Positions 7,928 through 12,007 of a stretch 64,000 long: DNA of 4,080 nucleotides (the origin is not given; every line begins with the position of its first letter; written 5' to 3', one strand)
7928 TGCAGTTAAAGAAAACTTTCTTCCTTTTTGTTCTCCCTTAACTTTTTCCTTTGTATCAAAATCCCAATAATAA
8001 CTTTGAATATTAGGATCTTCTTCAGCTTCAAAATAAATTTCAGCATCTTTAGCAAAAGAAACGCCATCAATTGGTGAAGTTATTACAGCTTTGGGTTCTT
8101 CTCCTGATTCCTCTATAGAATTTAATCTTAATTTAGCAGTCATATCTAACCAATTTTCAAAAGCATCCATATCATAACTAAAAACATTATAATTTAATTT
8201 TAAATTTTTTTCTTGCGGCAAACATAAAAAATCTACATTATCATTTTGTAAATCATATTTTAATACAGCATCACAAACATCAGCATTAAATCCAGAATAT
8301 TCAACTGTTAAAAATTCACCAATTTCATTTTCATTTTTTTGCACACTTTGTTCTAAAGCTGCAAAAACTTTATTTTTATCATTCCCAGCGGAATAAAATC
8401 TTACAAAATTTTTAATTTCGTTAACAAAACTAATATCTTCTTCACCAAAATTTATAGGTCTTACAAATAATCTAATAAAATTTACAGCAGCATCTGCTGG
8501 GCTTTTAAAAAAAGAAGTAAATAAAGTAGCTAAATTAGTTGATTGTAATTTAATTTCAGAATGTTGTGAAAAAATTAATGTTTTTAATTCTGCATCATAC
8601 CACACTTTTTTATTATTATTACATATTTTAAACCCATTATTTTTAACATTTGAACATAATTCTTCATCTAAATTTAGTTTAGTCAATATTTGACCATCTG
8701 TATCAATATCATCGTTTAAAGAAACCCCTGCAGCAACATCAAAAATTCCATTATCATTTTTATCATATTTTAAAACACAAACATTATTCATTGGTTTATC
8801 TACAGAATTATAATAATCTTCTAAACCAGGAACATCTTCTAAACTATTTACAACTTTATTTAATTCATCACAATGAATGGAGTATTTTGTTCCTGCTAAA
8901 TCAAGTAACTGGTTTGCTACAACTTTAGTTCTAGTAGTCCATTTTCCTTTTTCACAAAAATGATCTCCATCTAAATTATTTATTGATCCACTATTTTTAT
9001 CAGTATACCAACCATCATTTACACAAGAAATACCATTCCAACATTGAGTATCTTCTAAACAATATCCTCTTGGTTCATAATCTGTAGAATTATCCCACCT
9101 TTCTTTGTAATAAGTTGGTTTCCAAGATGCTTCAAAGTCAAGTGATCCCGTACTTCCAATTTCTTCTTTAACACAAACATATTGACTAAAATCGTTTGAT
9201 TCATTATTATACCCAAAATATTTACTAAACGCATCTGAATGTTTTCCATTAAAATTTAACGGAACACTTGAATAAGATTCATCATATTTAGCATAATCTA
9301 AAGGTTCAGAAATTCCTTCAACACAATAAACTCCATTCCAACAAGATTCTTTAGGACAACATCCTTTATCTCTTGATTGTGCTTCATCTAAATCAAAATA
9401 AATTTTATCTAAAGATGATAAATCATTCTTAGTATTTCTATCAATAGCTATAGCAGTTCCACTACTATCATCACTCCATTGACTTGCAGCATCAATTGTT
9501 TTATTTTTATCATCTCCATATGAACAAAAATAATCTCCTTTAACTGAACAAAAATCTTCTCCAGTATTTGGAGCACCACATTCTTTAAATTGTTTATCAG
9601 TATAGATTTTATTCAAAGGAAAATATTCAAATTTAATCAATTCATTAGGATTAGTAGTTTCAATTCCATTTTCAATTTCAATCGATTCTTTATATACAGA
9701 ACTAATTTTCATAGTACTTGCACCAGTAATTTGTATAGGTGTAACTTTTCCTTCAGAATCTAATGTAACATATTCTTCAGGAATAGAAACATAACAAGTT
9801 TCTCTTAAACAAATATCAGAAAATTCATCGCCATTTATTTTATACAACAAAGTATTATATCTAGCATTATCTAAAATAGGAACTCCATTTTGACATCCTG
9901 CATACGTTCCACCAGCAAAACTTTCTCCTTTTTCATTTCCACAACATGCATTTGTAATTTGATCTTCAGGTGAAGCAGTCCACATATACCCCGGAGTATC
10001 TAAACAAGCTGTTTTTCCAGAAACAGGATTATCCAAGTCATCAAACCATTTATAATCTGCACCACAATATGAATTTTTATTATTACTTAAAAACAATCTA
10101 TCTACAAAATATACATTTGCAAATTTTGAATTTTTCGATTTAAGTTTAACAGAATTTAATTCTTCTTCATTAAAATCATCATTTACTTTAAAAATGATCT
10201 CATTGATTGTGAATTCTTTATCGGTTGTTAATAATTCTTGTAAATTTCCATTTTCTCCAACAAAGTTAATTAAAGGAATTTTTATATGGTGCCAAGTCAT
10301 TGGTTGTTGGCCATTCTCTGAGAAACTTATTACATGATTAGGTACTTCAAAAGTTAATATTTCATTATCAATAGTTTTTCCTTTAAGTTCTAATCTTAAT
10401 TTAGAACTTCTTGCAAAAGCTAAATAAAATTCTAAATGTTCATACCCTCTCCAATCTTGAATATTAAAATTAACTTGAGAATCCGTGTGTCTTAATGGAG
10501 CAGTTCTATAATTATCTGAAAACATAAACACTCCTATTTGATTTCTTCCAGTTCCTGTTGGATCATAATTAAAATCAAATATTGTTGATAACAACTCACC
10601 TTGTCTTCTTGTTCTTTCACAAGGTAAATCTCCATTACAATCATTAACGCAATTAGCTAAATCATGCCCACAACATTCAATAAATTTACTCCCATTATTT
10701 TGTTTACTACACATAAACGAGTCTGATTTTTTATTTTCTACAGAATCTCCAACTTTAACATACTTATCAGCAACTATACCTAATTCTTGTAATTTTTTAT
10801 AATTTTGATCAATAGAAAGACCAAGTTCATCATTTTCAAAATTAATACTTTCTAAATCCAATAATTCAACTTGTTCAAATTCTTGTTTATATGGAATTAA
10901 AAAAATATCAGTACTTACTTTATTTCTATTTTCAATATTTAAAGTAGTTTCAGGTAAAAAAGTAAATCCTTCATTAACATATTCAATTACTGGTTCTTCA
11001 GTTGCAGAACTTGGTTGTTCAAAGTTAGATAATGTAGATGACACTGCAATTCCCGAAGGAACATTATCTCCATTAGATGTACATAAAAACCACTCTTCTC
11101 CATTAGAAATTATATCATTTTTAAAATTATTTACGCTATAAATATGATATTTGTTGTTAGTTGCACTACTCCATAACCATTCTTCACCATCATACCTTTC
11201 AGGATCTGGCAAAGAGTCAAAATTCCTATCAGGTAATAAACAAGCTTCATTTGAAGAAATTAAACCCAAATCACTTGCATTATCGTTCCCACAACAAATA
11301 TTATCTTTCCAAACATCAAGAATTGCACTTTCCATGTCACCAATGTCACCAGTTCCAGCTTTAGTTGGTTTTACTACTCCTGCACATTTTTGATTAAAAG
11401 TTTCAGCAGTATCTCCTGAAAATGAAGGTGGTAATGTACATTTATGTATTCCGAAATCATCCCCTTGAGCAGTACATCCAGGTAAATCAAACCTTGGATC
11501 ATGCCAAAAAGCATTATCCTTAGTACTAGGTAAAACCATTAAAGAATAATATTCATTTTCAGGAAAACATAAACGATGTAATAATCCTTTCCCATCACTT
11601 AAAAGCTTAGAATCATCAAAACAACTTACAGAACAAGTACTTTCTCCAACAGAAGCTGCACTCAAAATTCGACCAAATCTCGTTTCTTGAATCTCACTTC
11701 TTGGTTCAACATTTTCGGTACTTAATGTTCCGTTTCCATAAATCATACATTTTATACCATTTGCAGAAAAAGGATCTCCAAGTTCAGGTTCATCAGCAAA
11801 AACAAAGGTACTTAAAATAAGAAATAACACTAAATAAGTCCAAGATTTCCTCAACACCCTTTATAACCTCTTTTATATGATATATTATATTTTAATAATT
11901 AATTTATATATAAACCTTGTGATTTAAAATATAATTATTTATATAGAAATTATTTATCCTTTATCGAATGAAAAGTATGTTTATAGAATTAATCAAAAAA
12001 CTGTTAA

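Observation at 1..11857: Giant (over 3,950 aa, partial) secreted multidomain surface protein missing from the ORF track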

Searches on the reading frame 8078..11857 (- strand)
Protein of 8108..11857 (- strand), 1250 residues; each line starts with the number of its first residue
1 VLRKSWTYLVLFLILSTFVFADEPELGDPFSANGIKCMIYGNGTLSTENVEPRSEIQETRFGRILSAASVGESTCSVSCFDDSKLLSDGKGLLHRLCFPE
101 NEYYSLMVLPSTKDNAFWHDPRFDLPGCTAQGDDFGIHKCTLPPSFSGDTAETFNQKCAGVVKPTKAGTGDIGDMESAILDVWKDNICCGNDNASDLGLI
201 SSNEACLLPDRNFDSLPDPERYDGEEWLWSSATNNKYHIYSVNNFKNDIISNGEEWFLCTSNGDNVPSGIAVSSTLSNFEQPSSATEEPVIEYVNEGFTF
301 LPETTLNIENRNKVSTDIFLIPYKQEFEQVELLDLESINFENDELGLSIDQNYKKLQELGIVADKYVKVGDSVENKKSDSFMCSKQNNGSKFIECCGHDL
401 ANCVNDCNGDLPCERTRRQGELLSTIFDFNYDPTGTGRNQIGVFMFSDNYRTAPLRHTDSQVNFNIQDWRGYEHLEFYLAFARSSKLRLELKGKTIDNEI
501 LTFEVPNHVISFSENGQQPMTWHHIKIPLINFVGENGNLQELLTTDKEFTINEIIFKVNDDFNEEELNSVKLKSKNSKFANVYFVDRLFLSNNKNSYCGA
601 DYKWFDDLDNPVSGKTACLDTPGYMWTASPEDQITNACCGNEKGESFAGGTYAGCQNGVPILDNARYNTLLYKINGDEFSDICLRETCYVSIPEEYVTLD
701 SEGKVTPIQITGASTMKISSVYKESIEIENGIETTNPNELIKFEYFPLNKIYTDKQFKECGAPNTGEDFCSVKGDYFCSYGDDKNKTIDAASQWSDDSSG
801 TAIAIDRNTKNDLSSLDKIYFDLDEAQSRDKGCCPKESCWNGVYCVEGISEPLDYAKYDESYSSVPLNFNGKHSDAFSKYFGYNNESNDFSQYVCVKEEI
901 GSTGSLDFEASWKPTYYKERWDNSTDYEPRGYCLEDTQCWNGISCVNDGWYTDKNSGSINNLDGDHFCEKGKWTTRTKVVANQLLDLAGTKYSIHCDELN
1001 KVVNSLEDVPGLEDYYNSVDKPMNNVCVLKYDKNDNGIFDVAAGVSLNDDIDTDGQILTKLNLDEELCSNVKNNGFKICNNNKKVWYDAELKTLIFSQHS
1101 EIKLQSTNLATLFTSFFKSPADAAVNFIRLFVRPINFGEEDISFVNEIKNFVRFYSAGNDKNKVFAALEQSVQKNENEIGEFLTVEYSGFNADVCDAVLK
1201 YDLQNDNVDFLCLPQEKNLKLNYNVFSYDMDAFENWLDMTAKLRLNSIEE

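Call 13: find_homologous_proteins(query=window:8108-11857:-, max_evalue=0.001)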
Query window:8108-11857:-: 8000 candidates shared short words with the query, none scored E <= 0.001.

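Call 28: find_related_loci(query=window:8108-11857:-, collection=genome_contigs, flank=10000)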
Query window:8108-11857:- (1250 aa) in genome_contigs; peptide patterns used: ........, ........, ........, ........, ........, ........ (x = any residue, [..] = any of these).
9 stretches matched a pattern, but none encodes a relative of the query by tblastn (E <= 1e-3).

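Call 39: search_protein_representatives(protein=window:8258-11857:-)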
Query: 1200 residues. Proteins with E-value up to 0.001 (for the whole library): 304; up to 1e-10: 129; up to 1e-30: 14. The best 150 are listed.
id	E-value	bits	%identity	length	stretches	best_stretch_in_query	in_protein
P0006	2.5e-113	396.4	36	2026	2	374-1198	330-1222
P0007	5.5e-78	279.4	33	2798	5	767-1195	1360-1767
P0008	8.1e-69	249.0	37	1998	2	720-1199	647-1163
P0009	2.5e-67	244.1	44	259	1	392-660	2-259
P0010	4.4e-62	226.7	34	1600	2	377-1198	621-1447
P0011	3.8e-58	213.7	38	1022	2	830-1197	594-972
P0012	7.8e-57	209.3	32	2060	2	344-897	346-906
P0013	3.2e-51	190.7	51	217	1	927-1143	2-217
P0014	6.7e-51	189.6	42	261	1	613-863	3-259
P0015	9.4e-38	146.1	30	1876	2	379-1198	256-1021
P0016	1.8e-36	141.9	32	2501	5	830-1197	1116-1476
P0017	7.4e-33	129.9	30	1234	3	380-848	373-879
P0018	1.4e-31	125.6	33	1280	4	919-1196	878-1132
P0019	6.5e-31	123.4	33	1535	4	379-665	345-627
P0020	1.3e-27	112.5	31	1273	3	910-1196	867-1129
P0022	6.8e-27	110.1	30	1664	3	768-1198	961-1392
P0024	3.1e-21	91.4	32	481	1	930-1198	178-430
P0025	9.0e-20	86.5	33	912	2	910-1198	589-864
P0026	1.1e-19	86.2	37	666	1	928-1198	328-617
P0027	2.9e-19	84.8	27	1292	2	371-1198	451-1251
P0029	5.2e-19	84.0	37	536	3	910-1198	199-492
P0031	9.9e-19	83.1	32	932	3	910-1197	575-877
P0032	1.4e-18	82.6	34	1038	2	928-1196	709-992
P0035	7.6e-18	80.1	38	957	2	1021-1198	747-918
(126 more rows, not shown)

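Call 43: find_homologous_proteins(query=A1, max_evalue=0.00001)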
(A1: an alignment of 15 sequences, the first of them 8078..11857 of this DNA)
Query A1 (15 sequences): 8000 candidates shared short words with the query, none scored E <= 0.00001.

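Call 46: search_protein_families(library=pfam, alignment_id=A1, max_evalue=0.001)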
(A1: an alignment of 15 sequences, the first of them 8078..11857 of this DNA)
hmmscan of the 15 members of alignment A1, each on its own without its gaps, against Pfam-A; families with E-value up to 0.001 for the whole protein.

A. member 1, window:8078-11857:- (1260 aa): 0 families

B. families by the number of members that match (of 15 scanned): 4 families
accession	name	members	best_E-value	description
PF11617.13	Cu-binding_MopE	4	9e-12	Putative metal-binding motif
PF02412.23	TSP_3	4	1.2e-06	Thrombospondin type 3 repeat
PF18911.6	PKD_4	1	4.7e-05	PKD domain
PF00801.26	PKD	1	0.00023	PKD domain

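Call 47: find_encoding_contigs(protein=P0006, flank=8000, max_places=3)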
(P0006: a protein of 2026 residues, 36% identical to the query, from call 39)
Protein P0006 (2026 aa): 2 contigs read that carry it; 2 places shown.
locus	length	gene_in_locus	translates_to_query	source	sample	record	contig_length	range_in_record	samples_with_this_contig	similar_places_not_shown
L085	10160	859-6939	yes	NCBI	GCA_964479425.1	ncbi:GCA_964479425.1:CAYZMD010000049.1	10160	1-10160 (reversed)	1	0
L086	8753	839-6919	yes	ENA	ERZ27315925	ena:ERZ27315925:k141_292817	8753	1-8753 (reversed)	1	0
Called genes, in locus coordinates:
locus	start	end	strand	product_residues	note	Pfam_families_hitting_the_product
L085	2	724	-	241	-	?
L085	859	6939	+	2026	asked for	-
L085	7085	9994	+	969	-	-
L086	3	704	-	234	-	?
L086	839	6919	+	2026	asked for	-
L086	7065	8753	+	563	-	?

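Call 48: list_cluster_members(proteins=[P0006, P0007, P0008, P0010, P0012, P0015, P0017, P0018, P0027, P0011])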
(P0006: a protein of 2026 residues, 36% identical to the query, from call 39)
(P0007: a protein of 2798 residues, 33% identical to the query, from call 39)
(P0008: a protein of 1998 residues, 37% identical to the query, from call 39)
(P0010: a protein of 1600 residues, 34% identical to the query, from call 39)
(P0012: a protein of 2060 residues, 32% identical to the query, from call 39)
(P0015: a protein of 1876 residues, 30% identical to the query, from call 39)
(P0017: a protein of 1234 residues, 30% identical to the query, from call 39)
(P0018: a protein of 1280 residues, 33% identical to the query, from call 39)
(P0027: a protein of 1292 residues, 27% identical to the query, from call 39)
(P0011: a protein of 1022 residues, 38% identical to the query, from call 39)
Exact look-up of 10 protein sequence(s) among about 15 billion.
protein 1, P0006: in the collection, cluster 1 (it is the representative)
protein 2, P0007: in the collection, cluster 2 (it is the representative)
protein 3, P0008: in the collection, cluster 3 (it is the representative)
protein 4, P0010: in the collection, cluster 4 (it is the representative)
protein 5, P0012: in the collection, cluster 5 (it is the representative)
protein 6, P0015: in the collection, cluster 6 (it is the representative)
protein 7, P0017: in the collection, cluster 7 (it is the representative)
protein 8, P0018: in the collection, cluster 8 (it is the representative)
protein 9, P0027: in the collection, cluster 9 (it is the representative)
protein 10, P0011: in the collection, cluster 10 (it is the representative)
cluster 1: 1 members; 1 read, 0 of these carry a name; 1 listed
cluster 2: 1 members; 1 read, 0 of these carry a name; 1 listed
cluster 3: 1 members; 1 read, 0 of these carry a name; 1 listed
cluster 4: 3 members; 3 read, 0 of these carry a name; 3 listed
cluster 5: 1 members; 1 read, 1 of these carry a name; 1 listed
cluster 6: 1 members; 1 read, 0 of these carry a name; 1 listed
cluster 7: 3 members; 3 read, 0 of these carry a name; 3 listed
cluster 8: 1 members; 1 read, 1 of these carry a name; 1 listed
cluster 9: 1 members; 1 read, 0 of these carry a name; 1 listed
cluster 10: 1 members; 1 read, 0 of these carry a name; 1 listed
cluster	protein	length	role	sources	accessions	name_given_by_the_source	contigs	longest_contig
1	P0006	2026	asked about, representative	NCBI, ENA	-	-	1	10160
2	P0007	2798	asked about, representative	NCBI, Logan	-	-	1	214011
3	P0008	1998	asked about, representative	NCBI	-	-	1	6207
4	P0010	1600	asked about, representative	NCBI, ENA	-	-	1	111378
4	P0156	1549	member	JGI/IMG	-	-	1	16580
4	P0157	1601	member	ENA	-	-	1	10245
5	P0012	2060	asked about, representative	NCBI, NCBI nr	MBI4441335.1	thrombospondin type 3 repeat-containing protein [Candidatus Woesearchaeota archaeon]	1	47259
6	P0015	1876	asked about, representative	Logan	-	-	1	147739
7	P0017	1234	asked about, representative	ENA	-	-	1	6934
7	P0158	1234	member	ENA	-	-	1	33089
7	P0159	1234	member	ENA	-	-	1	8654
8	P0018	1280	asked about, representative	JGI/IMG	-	hypothetical protein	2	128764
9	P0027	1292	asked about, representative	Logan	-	-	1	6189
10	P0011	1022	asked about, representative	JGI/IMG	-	-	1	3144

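Call 90: list_cluster_members(proteins=[P0024, P0025, P0026, P0029, P0031, P0032, P0035, P0016, P0019, P0022])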
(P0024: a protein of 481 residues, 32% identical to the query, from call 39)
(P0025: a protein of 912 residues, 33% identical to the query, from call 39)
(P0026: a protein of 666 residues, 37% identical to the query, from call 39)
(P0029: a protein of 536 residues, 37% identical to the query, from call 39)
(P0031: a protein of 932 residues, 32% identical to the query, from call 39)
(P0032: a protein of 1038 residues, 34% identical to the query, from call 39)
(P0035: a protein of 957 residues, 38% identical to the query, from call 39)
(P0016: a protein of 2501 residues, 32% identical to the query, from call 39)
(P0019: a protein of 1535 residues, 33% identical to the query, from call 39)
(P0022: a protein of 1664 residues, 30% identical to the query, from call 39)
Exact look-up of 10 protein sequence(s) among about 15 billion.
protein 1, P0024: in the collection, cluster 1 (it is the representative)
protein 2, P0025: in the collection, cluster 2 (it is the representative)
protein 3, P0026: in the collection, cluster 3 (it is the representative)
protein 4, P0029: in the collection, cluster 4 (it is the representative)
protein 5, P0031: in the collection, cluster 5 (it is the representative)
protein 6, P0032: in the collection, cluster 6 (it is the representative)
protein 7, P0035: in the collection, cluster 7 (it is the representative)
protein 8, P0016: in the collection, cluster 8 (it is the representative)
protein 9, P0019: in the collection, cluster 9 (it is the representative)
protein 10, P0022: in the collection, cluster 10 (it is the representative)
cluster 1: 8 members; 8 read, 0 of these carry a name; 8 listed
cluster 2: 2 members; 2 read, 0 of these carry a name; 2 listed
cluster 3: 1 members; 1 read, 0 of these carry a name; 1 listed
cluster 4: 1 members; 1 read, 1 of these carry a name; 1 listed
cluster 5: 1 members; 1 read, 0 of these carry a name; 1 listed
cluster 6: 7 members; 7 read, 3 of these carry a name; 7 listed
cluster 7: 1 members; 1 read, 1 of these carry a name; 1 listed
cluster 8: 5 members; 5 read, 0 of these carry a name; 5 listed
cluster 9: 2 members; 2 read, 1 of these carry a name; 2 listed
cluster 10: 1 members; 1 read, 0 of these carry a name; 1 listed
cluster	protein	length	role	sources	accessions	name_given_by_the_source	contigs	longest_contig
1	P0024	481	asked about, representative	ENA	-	-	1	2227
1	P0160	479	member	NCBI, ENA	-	-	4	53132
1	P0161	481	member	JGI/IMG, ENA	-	-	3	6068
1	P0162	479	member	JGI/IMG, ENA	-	-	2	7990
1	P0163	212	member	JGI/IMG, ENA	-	-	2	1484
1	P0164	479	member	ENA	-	-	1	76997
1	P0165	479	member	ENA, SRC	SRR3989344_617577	-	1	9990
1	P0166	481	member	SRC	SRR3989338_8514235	-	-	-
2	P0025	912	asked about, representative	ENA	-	-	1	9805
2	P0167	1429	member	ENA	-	-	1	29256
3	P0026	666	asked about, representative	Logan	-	-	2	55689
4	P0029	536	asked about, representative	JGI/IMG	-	hypothetical protein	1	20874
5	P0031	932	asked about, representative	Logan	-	-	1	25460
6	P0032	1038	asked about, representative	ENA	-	-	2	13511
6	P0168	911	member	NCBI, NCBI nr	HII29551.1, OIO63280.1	hypothetical protein AUJ69_01245 [Candidatus Woesearchaeota archaeon CG1_02_47_18] | MAG: hypothetical protein AUJ69_01245 [Candidatus Woesearchaeota archaeon CG1_02_47_18]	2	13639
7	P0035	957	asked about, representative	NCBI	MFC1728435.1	MopE-related protein [Nanoarchaeota archaeon]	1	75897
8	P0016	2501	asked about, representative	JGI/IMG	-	-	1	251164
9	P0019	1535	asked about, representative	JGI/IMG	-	hypothetical protein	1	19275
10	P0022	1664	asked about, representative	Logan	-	-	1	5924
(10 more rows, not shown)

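Call 97: search_solved_structures(query=A1, max_evalue=1)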
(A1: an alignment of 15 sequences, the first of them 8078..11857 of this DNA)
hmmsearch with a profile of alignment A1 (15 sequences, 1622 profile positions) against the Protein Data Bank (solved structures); distinct sequences matched with E-value up to 1: 3.
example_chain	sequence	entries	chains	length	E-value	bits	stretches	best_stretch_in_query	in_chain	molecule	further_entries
4aqo_A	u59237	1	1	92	0.095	13.5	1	1162-1257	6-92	COLLAGENASE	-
4jrw_A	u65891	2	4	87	0.17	12.7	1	1166-1257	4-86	Collagenase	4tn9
1ux6_A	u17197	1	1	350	0.47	11.2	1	1257-1334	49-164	THROMBOSPONDIN-1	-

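Call 100: search_protein_families(library=pfam, proteins=[P0006, P0008, P0012, P0035], max_evalue=0.01)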
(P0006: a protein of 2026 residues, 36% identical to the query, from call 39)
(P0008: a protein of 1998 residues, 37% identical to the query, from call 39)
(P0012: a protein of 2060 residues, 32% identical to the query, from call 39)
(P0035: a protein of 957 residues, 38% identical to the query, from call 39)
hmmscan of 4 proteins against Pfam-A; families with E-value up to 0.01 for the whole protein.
P0006 (2026 aa): 1 family
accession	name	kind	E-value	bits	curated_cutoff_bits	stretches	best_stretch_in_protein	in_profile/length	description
PF02412.23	TSP_3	-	6.8e-05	22.9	25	1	1375-1399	12-36/36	Thrombospondin type 3 repeat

P0008 (1998 aa): 2 families
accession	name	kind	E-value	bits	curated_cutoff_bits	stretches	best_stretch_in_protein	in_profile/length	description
PF11617.13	Cu-binding_MopE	-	9e-12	45.5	27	1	297-326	1-30/30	Putative metal-binding motif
PF02412.23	TSP_3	-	0.00023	21.2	25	1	1374-1394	6-26/36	Thrombospondin type 3 repeat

P0012 (2060 aa): 2 families
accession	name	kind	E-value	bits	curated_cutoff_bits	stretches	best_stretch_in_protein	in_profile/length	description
PF02412.23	TSP_3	-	1.2e-06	28.6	25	1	1495-1521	1-27/36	Thrombospondin type 3 repeat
PF11617.13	Cu-binding_MopE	-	1.4e-06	28.9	27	1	331-357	1-26/30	Putative metal-binding motif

P0035 (957 aa): 1 family
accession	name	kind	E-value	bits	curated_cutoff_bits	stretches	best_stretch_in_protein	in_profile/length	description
PF11617.13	Cu-binding_MopE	-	2e-06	28.4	27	2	446-461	15-30/30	Putative metal-binding motif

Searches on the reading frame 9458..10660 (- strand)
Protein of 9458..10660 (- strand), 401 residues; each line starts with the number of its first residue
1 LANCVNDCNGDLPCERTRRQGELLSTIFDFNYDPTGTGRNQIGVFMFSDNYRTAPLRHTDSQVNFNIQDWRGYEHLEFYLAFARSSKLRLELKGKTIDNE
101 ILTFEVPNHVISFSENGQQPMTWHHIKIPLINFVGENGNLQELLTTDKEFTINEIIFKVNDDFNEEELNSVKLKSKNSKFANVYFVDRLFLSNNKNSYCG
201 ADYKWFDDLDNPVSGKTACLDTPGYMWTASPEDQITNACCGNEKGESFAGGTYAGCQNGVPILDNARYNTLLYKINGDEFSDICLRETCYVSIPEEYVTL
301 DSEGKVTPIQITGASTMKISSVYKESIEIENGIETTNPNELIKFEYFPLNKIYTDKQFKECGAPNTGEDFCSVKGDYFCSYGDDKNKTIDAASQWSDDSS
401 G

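Call 7: search_protein_families(library=pfam, proteins=[window:9458-10660:-], max_evalue=1)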
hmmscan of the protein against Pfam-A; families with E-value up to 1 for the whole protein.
window:9458-10660:- (401 aa): 2 families
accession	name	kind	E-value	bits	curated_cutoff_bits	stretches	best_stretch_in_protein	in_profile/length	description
PF01477.28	PLAT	-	0.0044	18.2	23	1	121-208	14-106/117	PLAT/LH2 domain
PF19373.4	DUF5948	-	0.48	11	23.7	1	228-284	12-60/70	Family of unknown function (DUF5948)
